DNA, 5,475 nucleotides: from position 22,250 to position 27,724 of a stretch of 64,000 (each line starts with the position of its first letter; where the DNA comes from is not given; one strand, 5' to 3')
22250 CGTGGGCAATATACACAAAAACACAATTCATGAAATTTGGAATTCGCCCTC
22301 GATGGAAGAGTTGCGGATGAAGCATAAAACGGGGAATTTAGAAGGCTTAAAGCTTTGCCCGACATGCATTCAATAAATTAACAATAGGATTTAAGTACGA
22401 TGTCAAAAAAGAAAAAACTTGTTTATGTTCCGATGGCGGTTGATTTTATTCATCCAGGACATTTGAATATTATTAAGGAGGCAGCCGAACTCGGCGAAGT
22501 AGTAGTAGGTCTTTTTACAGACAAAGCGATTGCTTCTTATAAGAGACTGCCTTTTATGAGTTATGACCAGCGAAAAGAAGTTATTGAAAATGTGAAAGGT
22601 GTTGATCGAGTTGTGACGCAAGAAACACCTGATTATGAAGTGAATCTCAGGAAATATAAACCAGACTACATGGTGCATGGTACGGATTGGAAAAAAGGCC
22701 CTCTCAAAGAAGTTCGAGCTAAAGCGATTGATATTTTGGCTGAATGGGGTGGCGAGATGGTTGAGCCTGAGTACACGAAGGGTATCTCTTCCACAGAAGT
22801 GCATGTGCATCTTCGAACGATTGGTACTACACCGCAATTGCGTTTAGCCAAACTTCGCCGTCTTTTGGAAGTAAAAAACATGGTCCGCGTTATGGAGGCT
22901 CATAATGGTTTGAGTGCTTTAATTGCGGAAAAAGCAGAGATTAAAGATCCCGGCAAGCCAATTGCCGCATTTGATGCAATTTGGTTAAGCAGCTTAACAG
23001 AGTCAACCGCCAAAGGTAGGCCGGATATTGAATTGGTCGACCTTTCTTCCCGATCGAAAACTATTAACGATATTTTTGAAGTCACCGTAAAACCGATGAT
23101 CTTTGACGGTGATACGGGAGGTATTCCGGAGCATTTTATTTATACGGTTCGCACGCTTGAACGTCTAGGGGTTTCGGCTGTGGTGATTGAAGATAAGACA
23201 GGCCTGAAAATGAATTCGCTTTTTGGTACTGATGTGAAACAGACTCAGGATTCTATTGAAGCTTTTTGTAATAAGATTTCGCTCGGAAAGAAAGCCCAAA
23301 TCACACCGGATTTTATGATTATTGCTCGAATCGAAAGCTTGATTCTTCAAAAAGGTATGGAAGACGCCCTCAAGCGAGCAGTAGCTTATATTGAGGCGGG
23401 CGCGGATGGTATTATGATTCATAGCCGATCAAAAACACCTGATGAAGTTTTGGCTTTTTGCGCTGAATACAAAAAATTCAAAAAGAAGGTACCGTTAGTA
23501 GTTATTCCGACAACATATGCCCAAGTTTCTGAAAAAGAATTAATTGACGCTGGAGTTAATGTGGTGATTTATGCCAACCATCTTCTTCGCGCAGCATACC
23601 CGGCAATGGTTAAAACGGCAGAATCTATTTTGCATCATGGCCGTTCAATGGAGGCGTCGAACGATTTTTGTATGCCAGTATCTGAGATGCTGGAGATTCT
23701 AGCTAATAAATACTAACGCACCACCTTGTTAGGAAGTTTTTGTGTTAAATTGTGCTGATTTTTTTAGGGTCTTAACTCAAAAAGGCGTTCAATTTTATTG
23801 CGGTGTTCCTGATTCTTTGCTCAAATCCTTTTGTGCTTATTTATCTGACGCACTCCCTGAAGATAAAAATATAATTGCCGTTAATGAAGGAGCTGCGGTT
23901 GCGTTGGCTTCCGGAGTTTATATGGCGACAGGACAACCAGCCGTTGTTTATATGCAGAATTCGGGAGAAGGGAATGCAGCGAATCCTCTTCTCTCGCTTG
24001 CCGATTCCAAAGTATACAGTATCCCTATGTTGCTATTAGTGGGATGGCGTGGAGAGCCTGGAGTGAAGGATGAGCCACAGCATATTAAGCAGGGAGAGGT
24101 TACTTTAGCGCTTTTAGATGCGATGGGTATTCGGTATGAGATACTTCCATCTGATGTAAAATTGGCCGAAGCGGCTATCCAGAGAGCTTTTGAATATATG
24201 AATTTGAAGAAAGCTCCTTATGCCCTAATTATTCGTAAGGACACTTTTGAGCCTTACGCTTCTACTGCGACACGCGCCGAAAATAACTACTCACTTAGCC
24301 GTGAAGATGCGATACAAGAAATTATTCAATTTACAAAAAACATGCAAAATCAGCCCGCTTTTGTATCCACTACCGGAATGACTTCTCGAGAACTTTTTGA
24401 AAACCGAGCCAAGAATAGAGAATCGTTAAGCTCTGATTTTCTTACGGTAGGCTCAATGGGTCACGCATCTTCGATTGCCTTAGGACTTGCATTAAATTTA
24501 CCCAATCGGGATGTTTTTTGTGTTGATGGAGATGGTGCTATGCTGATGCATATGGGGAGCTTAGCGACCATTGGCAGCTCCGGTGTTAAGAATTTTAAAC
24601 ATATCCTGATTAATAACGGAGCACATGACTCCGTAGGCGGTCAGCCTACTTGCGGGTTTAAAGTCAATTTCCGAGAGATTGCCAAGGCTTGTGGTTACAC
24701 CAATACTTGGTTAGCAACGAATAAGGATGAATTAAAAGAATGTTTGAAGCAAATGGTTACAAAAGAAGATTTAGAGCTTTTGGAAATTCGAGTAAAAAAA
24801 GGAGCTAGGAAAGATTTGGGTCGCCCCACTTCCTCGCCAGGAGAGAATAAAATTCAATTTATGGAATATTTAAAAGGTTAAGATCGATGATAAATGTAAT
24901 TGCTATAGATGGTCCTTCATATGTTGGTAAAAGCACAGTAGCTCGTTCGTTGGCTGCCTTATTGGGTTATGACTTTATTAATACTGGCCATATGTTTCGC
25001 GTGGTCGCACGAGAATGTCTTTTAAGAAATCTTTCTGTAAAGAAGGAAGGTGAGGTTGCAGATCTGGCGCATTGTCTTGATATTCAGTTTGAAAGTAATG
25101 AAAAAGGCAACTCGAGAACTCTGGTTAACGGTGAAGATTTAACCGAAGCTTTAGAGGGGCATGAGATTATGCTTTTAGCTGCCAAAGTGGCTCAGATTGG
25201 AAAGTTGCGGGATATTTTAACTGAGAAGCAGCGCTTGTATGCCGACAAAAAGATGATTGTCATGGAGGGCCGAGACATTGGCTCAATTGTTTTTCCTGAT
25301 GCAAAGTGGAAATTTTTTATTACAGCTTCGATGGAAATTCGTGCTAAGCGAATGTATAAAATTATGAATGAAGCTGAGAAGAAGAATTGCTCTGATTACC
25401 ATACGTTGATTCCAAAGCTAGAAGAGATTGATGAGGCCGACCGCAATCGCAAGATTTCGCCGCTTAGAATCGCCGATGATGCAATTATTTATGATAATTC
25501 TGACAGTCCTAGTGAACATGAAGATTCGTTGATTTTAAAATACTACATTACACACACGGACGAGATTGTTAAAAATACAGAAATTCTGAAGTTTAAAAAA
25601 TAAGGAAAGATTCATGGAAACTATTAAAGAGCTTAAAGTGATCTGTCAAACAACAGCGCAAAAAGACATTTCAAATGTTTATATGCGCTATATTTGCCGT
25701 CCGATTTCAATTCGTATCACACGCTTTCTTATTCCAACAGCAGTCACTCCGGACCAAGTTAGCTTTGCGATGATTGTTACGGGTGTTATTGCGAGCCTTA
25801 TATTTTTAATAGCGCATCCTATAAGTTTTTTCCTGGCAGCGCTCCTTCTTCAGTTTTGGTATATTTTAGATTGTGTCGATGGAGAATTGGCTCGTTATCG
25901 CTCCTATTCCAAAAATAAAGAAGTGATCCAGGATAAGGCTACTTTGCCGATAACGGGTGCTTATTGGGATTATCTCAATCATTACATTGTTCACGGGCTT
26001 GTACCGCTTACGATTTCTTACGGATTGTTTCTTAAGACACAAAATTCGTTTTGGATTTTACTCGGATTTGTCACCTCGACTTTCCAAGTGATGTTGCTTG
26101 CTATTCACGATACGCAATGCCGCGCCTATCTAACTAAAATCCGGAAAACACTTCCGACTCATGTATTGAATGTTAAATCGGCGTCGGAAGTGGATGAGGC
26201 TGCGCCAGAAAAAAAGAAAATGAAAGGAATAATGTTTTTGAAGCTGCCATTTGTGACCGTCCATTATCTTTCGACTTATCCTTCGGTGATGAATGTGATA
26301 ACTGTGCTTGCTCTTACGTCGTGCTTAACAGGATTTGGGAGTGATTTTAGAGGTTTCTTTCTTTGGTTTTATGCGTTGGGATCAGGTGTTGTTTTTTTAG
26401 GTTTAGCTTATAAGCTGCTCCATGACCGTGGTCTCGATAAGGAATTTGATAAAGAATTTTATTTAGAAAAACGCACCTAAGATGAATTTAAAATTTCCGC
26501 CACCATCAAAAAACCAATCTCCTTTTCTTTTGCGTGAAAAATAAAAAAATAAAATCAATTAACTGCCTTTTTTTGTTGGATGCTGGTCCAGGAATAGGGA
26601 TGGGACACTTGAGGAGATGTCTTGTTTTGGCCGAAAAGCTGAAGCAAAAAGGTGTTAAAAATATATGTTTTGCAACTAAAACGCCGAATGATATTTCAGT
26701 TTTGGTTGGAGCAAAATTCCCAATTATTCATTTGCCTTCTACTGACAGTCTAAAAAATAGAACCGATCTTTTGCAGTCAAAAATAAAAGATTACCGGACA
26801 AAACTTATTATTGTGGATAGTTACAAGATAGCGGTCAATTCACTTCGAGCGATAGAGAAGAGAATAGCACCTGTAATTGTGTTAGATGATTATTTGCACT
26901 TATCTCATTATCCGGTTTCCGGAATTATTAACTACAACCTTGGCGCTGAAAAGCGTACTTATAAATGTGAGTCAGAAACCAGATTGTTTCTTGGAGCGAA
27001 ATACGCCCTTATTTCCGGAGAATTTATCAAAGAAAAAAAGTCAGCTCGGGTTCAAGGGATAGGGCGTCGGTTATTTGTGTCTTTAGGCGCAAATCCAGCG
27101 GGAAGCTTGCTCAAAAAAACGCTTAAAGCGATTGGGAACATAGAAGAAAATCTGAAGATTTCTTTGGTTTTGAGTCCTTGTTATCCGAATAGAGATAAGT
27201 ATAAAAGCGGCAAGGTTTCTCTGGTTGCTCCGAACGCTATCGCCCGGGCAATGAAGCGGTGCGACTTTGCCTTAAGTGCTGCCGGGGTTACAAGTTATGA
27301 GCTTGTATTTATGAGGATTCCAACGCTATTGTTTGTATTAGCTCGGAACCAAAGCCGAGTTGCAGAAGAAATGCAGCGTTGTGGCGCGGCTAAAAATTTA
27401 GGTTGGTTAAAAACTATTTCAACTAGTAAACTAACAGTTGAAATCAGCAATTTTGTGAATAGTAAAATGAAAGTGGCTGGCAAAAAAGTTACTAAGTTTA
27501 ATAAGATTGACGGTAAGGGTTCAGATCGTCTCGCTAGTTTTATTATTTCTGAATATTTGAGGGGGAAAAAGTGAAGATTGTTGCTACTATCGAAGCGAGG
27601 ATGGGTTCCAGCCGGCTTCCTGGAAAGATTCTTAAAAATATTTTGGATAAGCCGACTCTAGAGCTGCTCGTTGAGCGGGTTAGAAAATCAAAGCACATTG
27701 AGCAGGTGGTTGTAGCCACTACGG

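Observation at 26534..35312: Complete pseudaminic acid pathway with a PseA-type amidotransferase, interleaved with the phosphonate genes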

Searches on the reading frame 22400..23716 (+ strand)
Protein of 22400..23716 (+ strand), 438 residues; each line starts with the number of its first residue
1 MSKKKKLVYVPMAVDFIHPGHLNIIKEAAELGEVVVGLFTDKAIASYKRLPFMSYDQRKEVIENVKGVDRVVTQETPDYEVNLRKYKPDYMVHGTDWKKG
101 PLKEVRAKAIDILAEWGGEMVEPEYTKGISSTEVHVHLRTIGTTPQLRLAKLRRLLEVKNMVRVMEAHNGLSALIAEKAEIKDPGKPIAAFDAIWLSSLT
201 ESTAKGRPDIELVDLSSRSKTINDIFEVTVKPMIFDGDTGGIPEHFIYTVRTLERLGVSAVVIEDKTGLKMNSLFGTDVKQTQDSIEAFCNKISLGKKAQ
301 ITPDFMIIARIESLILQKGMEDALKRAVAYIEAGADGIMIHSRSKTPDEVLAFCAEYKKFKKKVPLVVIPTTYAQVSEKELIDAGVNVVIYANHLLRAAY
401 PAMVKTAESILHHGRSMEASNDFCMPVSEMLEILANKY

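Call 7: search_protein_families(library=ncbifam, proteins=[window:22400-23716:+], max_evalue=0.00001)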
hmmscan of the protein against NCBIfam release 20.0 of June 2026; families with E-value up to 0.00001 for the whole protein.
window:22400-23716:+ (438 aa): 10 families
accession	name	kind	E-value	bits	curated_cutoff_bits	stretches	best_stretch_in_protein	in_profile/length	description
TIGR02320.1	PEP_mutase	equivalog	3.2e-121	403.7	319.55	1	152-435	1-281/284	phosphoenolpyruvate mutase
TIGR02321.1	Pphn_pyruv_hyd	equivalog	5.3e-48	163.6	374.4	1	151-415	6-258/290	phosphonopyruvate hydrolase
TIGR02317.1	prpB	equivalog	1.5e-31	109.7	354.4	1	150-418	3-255/285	methylisocitrate lyase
NF008455.0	PRK11320.1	equivalog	2.9e-23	82.6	353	1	151-416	10-260/295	methylisocitrate lyase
TIGR02199.1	rfaE_dom_II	equivalog_domain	6.3e-16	58.5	181.5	1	3-134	9-138/144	D-glycero-beta-D-manno-heptose 1-phosphate adenylyltransferase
TIGR00125.1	cyt_tran_rel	domain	1.2e-14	54.2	27.7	1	8-69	2-63/65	adenylyltransferase/cytidyltransferase family protein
TIGR01518.1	g3p_cytidyltrns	equivalog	4.1e-13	49.5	165.4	1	13-98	6-93/125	glycerol-3-phosphate cytidylyltransferase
TIGR02319.1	CPEP_Pphonmut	equivalog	6.8e-11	41.9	420.05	1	152-392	8-233/294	carboxyvinyl-carboxyphosphonate phosphorylmutase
NF008454.0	PRK11316.1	equivalog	3.1e-09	36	521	1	4-135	339-468/475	bifunctional D-glycero-beta-D-manno-heptose-7-phosphate kinase/D-glycero-beta-D-manno-heptose 1-phosphate adenylyltransferase HldE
NF001985.0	PRK00777.1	subfamily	9.2e-08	32.3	104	1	10-65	9-65/157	pantetheine-phosphate adenylyltransferase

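Call 61: find_related_loci(query=window:22400-23716:+, collection=metagenome_contigs, flank=10000)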
Query window:22400-23716:+ (438 aa) in metagenome_contigs; peptide patterns used: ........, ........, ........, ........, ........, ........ (x = any residue, [..] = any of these).
354 stretches matched a pattern; 181 encode a relative of the query (tblastn E <= 1e-3); the best 80 are kept; 80 distinct loci.
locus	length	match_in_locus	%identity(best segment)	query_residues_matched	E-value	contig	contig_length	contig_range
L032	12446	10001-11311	83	1-437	0e+0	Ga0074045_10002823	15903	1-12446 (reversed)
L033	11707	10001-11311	83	1-437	0e+0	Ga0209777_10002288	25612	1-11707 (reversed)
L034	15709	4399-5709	84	1-437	0e+0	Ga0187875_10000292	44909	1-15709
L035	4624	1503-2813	83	1-437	0e+0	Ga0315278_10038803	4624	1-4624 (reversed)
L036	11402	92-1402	83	1-437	0e+0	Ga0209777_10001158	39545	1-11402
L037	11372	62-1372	83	1-437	0e+0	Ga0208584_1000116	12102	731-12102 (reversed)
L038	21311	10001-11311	82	1-437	0e+0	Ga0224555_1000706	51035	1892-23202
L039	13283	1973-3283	81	1-437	0e+0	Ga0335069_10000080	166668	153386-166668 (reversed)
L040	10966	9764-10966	84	1-401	0e+0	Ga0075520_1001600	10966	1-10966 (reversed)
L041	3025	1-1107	82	69-437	0e+0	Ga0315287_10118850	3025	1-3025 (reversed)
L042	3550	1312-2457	85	1-437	0e+0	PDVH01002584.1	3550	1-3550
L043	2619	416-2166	64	3-437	0e+0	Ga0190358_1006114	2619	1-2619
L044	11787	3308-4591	64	5-434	0e+0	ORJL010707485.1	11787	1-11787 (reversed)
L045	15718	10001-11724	65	3-434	0e+0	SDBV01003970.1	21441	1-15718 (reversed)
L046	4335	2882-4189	62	1-438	0e+0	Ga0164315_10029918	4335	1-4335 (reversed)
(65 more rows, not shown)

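Call 65: search_protein_families(library=pfam, proteins=[L038:6012-8534:+, L038:3745-4581:+, L038:4479-5348:+, L038:12541-13431:-, L038:13443-14543:-, L038:14691-15821:-, L038:16062-16961:+, L038:1754-3226:-, L038:19026-20030:-, L038:20031-20987:-], max_evalue=0.0001)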
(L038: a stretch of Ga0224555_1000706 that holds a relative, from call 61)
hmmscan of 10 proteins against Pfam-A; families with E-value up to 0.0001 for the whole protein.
L038:6012-8534:+ (840 aa): 5 families
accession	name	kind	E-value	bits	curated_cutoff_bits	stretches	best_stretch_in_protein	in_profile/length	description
PF00122.25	E1-E2_ATPase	-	8.6e-46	156.2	28.1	1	117-306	4-181/181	E1-E2 ATPase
PF00689.26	Cation_ATPase_C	-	3.3e-21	76.3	27.3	1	670-833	1-175/175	Cation transporting ATPase, C-terminus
PF00690.31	Cation_ATPase_N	-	8.5e-16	57.8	20.4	1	9-75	2-69/69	Cation transporter/ATPase, N-terminus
PF00702.32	Hydrolase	-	3.5e-14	54.1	26.4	1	323-600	2-190/191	haloacid dehalogenase-like hydrolase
PF13246.12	Cation_ATPase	-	5.2e-06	26.8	21.7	1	385-427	44-88/91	Cation transport ATPase (P-type)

L038:3745-4581:+ (278 aa): 1 family
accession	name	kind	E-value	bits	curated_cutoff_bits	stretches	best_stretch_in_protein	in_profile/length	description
PF13470.12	PIN_3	-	1.4e-06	29.5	27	1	2-115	1-114/115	PIN domain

L038:4479-5348:+ (289 aa): 0 families

L038:12541-13431:- (296 aa): 1 family
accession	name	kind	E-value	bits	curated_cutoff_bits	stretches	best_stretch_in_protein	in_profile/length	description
PF08541.16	ACP_syn_III_C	-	1.5e-13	51.1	26.6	1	207-295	1-89/90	3-Oxoacyl-[acyl-carrier-protein (ACP)] synthase III C terminal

L038:13443-14543:- (366 aa): 2 families
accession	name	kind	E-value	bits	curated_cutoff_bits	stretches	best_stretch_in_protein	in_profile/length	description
PF08545.16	ACP_syn_III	-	6.8e-10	39.1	24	1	116-197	1-73/80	3-Oxoacyl-[acyl-carrier-protein (ACP)] synthase III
PF08541.16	ACP_syn_III_C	-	1.7e-08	34.9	26.6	1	251-341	5-88/90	3-Oxoacyl-[acyl-carrier-protein (ACP)] synthase III C terminal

L038:14691-15821:- (376 aa): 3 families
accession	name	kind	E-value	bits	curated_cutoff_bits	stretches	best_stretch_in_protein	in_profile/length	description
PF13649.12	Methyltransf_25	-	2.8e-12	47.6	27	1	147-249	2-97/97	Methyltransferase domain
PF08241.18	Methyltransf_11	-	9.2e-11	42.7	21.2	1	147-252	1-94/95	Methyltransferase domain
PF13847.12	Methyltransf_31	-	4.5e-08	33.3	27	1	142-264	3-119/145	Methyltransferase domain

L038:16062-16961:+ (299 aa): 4 families
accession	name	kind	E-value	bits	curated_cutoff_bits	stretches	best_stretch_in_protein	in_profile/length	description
PF00106.31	adh_short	-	4.1e-43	147.6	26.6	1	11-200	2-192/195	short chain dehydrogenase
PF13561.12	adh_short_C2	-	6.4e-29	101.6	27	1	19-207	6-193/236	Enoyl-(Acyl carrier protein) reductase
PF08659.16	KR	-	3.1e-06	27.7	22.6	1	12-171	3-163/180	KR domain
PF08643.16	DUF1776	-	6.2e-06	26.3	25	1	98-281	104-292/294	Fungal family of unknown function (DUF1776)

L038:1754-3226:- (490 aa): 2 families
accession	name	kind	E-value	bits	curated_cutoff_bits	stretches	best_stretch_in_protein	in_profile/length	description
PF00773.25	RNB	-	3.3e-78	263.7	29.3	1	52-383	2-325/326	RNB domain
PF18614.7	RNase_II_C_S1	-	6.5e-19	68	26.6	1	430-488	1-58/59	RNase II-type exonuclease C-terminal S1 domain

L038:19026-20030:- (334 aa): 0 families

L038:20031-20987:- (318 aa): 1 family
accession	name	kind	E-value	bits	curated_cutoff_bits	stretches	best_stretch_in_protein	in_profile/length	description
PF04333.18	MlaA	-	4.5e-68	229.2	25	1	93-286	2-193/195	MlaA lipoprotein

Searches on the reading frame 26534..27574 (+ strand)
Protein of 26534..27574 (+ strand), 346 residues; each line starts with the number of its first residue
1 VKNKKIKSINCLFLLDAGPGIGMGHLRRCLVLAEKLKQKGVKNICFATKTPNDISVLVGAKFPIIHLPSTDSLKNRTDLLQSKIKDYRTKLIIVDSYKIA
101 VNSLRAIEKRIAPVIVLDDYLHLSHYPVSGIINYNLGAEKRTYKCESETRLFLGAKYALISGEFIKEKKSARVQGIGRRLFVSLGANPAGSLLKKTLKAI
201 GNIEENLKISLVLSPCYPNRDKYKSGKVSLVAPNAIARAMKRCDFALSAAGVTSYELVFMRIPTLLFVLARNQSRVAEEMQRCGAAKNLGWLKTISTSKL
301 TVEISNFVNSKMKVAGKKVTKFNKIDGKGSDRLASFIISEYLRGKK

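Call 3: search_protein_families(library=ncbifam, proteins=[window:26534-27574:+], max_evalue=0.00001)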
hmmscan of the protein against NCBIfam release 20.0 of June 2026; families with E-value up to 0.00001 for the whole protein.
window:26534-27574:+ (346 aa): 1 family
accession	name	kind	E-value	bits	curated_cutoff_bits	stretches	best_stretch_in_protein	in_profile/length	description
TIGR03590.1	PseG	equivalog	1.8e-52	178.7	153.55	1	11-279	3-279/280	UDP-2,4-diacetamido-2,4,6-trideoxy-beta-L-altropyranose hydrolase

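Call 9: search_protein_families(library=pfam, proteins=[window:26534-27574:+], max_evalue=0.001)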
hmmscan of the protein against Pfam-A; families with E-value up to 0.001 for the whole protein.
window:26534-27574:+ (346 aa): 0 families

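Call 38: search_solved_structures(query=window:26534-27574:+, max_evalue=0.001, show_alignments=1)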
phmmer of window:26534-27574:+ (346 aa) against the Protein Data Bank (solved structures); distinct sequences matched with E-value up to 0.001: 1.
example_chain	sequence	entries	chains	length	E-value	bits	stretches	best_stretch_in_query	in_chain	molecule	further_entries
3hbm_A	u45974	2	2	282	8e-09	38.4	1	11-224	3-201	UDP-sugar hydrolase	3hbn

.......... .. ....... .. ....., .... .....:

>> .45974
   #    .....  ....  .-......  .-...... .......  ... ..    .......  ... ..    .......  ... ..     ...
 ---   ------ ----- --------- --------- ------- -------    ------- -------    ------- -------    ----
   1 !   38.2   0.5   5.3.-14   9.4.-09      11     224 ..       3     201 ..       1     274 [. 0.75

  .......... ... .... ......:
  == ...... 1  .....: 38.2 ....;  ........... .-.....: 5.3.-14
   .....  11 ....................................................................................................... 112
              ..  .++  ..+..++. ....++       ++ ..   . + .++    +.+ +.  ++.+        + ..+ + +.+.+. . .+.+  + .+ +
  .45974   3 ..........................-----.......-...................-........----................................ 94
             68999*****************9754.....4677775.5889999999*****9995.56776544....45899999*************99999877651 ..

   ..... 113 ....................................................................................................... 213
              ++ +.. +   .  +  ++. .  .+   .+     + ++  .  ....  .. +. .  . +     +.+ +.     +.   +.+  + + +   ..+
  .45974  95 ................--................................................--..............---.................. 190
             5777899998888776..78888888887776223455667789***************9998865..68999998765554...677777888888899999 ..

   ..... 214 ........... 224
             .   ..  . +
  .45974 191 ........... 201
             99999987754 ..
